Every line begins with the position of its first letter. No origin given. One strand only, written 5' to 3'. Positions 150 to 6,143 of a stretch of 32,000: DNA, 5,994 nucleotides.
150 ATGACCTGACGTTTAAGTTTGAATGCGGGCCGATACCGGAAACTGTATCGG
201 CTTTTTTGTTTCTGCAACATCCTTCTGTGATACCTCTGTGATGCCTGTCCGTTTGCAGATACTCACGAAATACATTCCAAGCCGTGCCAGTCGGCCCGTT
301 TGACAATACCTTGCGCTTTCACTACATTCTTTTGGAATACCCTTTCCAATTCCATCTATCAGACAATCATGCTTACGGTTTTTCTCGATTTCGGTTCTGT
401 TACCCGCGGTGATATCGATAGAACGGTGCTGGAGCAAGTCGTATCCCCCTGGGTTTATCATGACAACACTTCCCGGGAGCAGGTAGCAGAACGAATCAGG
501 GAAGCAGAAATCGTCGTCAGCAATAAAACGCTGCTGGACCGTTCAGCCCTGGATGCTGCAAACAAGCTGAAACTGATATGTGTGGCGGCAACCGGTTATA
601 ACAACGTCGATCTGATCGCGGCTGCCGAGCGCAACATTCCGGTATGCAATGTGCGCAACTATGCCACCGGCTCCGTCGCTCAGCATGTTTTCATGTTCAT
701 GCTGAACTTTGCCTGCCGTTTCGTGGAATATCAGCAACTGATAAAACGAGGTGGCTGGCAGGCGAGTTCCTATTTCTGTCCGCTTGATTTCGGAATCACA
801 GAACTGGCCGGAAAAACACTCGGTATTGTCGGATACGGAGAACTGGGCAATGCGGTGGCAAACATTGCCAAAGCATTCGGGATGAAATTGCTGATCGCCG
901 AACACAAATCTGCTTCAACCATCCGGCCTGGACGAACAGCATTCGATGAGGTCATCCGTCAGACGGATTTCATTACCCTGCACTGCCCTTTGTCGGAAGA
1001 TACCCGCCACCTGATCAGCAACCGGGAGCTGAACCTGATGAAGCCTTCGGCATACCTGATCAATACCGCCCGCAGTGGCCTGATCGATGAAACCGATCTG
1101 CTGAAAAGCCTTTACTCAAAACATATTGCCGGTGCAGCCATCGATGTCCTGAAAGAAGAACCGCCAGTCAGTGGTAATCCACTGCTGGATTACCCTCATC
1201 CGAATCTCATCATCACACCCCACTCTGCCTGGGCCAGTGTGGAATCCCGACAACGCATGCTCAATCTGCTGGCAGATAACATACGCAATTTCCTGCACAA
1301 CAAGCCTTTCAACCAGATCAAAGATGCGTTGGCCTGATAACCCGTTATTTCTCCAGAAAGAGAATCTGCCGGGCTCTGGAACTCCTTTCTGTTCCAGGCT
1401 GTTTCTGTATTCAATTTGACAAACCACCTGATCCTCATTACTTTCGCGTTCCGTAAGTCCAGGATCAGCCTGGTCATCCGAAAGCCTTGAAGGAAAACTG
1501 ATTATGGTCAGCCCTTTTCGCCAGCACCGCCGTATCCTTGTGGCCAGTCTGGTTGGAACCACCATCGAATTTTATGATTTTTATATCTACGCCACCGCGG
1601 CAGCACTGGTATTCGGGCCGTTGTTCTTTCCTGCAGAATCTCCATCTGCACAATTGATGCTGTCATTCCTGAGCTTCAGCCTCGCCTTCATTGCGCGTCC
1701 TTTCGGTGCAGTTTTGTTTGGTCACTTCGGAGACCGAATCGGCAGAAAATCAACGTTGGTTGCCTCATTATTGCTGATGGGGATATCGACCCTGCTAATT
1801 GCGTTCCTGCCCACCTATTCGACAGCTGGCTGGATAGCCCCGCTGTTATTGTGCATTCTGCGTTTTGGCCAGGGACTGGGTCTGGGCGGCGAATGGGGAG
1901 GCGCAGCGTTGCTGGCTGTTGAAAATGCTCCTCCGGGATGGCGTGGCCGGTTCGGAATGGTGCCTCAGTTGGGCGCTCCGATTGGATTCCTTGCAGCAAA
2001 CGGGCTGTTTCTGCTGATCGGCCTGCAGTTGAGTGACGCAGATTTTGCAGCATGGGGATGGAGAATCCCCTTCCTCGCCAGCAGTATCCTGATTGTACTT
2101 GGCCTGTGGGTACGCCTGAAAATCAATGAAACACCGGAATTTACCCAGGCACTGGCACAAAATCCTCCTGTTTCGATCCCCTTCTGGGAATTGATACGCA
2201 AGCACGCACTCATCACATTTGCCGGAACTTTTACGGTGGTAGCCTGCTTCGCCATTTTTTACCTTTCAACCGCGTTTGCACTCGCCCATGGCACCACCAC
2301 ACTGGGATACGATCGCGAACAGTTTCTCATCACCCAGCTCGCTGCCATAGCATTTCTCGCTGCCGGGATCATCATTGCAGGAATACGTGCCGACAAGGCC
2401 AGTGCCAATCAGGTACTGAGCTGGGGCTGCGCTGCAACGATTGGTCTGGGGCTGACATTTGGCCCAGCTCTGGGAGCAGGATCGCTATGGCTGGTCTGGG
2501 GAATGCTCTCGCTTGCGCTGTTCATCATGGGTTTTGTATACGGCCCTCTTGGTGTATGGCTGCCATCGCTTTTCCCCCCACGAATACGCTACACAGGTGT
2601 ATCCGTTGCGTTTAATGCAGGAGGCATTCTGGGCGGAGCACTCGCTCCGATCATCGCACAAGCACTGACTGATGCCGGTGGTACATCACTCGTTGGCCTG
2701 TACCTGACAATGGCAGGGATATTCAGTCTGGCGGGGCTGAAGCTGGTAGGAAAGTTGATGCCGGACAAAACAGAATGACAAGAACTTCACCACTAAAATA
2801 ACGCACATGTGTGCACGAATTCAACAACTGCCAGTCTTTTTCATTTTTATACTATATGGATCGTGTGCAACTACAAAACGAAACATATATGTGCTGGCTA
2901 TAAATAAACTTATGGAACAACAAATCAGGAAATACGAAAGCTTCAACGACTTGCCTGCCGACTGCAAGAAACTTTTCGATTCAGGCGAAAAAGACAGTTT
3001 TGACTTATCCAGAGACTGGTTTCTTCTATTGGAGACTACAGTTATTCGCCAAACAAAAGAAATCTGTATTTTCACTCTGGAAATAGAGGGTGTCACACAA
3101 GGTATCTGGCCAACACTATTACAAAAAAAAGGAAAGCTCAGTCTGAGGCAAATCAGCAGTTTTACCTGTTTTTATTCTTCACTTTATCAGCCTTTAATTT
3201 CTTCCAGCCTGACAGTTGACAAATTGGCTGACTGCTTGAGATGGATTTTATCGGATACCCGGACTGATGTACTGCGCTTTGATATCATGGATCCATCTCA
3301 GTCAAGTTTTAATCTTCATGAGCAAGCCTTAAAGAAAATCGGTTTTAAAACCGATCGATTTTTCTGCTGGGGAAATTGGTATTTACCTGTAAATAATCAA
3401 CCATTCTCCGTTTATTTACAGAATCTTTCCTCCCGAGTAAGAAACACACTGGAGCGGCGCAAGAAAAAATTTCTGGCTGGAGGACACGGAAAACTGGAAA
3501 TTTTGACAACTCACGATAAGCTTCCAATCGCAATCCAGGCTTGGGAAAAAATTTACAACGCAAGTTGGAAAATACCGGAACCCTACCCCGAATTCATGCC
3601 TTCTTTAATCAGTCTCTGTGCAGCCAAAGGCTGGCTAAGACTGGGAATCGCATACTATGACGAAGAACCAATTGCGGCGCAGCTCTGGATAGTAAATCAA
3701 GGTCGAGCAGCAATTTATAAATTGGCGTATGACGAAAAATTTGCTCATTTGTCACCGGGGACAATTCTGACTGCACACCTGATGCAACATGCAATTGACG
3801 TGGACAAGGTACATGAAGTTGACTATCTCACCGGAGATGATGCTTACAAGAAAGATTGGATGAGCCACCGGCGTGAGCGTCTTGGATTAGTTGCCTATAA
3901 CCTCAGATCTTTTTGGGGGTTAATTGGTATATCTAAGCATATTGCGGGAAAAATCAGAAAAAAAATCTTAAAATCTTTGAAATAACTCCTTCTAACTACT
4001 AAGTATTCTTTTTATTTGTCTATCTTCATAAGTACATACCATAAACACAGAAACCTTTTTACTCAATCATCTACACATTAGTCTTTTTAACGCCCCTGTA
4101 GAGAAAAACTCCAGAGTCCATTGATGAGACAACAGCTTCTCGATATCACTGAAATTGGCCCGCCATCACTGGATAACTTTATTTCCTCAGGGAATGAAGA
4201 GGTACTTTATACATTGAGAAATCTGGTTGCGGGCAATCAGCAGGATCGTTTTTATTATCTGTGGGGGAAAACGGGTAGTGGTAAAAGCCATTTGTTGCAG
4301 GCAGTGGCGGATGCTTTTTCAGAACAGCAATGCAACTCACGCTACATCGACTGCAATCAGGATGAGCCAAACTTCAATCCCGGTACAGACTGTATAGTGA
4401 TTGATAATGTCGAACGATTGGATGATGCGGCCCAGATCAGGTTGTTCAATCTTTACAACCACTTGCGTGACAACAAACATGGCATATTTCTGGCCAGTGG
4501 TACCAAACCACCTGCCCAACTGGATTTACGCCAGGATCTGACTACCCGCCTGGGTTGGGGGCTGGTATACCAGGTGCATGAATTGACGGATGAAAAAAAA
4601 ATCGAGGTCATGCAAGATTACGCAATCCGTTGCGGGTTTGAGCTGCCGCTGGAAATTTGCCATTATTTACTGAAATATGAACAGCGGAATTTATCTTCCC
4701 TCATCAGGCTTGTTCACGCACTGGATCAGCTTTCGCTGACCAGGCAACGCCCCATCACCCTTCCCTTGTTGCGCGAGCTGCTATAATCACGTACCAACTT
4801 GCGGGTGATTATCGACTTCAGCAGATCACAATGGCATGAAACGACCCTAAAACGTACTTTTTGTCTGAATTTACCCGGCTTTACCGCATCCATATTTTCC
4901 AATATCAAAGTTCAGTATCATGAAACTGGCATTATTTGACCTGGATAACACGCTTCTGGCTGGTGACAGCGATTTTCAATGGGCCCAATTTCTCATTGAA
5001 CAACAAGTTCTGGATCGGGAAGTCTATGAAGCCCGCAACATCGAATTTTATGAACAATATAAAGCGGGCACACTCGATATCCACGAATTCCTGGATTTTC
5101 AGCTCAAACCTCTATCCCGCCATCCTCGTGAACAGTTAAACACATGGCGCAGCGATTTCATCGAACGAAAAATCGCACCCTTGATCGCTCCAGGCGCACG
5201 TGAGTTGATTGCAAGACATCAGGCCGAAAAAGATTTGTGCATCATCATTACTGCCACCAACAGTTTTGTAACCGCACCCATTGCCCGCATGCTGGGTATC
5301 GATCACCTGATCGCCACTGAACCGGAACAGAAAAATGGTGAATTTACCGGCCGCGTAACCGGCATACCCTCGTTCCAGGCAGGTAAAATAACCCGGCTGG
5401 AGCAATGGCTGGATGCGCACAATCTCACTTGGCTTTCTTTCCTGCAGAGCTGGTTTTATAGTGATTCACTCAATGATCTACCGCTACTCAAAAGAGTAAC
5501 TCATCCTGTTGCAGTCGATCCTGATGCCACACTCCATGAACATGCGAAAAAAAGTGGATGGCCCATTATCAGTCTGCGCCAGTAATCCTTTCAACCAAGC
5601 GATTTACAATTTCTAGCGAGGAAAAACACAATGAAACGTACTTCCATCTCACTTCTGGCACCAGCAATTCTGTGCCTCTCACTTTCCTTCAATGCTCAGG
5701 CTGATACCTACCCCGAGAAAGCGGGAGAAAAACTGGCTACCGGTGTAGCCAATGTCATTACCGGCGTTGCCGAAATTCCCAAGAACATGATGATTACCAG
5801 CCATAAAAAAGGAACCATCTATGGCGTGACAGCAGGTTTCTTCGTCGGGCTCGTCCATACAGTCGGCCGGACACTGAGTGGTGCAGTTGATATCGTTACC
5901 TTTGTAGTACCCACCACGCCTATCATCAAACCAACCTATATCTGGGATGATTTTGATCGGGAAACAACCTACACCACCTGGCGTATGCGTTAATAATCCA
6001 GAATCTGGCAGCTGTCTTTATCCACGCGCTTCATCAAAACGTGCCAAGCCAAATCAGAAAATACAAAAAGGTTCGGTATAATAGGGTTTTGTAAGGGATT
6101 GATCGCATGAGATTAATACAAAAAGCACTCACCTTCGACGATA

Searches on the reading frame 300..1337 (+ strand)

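Call 5: search_protein_families(library=pfam, proteins=[window:300-1337:+])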
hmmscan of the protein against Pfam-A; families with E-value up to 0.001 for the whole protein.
window:300-1337:+ (345 aa): 3 families
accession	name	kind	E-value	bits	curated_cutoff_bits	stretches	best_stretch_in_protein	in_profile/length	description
PF02826.25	2-Hacid_dh_C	-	7.4e-53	179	25.1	1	131-310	1-178/178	D-isomer specific 2-hydroxyacid dehydrogenase, NAD binding domain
PF00389.36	2-Hacid_dh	-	3.8e-26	91.8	24.6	1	50-337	21-129/134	D-isomer specific 2-hydroxyacid dehydrogenase, catalytic domain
PF00670.27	AdoHcyase_NAD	-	0.00098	19.7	27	0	169-257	21-110/162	S-adenosyl-L-homocysteine hydrolase, NAD binding domain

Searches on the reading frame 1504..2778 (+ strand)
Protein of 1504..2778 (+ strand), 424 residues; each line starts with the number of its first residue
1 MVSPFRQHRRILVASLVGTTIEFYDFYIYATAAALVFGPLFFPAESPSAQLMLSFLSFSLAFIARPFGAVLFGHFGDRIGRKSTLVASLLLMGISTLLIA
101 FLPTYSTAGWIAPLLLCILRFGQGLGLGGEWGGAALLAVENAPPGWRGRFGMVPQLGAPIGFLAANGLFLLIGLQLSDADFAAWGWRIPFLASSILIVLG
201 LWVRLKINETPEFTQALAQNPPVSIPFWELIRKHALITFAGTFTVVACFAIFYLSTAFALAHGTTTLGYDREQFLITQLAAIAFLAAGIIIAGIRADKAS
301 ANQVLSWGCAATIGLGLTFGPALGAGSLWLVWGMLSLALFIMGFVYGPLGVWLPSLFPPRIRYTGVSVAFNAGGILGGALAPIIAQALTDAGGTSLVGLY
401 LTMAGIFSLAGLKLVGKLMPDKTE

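Call 5: search_protein_families(library=pfam, proteins=[window:1504-2778:+])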
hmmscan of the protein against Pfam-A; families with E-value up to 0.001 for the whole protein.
window:1504-2778:+ (424 aa): 2 families
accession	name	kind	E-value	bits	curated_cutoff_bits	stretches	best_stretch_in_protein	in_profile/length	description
PF00083.30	Sugar_tr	-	1.8e-28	100.1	22.3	1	12-215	3-199/452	Sugar (and other) transporter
PF07690.21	MFS_1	-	2.1e-21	76.7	33.4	1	23-382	9-347/347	Major Facilitator Superfamily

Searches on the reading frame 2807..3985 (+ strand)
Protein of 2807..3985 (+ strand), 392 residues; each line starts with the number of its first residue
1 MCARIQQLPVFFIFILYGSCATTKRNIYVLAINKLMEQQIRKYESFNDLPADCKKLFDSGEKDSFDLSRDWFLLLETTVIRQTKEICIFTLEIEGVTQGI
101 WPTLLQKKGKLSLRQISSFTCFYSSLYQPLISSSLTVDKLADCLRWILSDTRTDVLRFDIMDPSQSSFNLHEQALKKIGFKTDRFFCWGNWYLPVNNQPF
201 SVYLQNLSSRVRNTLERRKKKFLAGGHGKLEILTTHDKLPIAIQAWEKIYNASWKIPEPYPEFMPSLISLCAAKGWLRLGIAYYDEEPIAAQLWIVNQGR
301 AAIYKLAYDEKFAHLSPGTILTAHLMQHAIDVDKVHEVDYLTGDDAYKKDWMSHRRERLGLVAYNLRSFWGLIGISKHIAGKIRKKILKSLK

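Call 5: search_protein_families(library=pfam, proteins=[window:2807-3985:+])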
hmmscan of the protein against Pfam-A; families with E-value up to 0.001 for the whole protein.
window:2807-3985:+ (392 aa): 1 family
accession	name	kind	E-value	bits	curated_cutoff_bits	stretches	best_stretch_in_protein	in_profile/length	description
PF13480.13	Acetyltransf_6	-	3.6e-31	108.7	22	1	209-349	1-143/143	Acetyltransferase (GNAT) domain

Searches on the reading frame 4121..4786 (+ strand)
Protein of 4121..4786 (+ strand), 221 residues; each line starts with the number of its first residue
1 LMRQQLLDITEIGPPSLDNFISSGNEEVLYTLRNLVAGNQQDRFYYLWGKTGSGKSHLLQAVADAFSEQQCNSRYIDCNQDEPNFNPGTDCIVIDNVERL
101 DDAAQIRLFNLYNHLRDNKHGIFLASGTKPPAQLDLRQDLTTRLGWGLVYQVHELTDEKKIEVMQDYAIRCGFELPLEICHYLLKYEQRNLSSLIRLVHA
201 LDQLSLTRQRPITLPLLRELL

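Call 5: search_protein_families(library=pfam, proteins=[window:4121-4786:+])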
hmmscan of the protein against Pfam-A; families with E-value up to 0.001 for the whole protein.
window:4121-4786:+ (221 aa): 5 families
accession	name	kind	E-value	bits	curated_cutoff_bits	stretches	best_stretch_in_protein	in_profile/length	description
PF22688.2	Hda_lid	-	3.7e-16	59.3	27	1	157-221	1-65/65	Hda, lid domain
PF00308.24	Bac_DnaA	-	2.9e-12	47.5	23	2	89-150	98-161/162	Bacterial DnaA ATPAse domain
PF13401.12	AAA_22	-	1.5e-06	29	27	0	41-81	4-44/130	AAA domain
PF13191.12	AAA_16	-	2.4e-06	28.6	32.6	0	26-69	6-51/167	AAA ATPase domain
PF05729.18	NACHT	-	0.00048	20.4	26.7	0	46-74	4-32/167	NACHT domain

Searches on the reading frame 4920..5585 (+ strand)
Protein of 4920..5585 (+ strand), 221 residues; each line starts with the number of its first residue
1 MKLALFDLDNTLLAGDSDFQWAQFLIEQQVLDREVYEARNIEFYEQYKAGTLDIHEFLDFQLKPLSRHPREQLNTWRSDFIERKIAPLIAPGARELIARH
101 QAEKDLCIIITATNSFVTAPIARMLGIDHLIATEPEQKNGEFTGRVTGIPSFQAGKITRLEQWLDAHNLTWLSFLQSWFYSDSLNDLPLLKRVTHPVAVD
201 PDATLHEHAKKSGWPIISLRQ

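Call 5: search_protein_families(library=pfam, proteins=[window:4920-5585:+])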
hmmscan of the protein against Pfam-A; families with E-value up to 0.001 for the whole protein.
window:4920-5585:+ (221 aa): 2 families
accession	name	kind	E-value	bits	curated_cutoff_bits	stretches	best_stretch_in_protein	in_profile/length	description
PF12710.13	HAD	-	1.4e-35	123.9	27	1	4-191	1-189/189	haloacid dehalogenase-like hydrolase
PF00702.32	Hydrolase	-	2.3e-07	31.9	26.4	1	1-137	1-151/191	haloacid dehalogenase-like hydrolase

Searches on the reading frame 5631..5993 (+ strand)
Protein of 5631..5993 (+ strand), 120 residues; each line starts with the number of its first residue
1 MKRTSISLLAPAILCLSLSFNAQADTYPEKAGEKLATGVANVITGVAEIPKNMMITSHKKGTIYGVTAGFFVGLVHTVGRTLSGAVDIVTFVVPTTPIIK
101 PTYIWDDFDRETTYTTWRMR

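Call 5: search_protein_families(library=pfam, proteins=[window:5631-5993:+])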
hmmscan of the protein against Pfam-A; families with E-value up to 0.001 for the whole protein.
window:5631-5993:+ (120 aa): 0 families

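Call 7: search_protein_families(library=ncbifam, proteins=[window:5631-5993:+], max_evalue=0.01)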
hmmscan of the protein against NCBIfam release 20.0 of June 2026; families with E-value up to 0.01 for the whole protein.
window:5631-5993:+ (120 aa): 1 family
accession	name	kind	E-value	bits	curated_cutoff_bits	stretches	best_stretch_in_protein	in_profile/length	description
TIGR04073.1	exo_TIGR04073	subfamily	4.1e-28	97.3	50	1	30-103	1-75/75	exosortase system-associated protein, TIGR04073 family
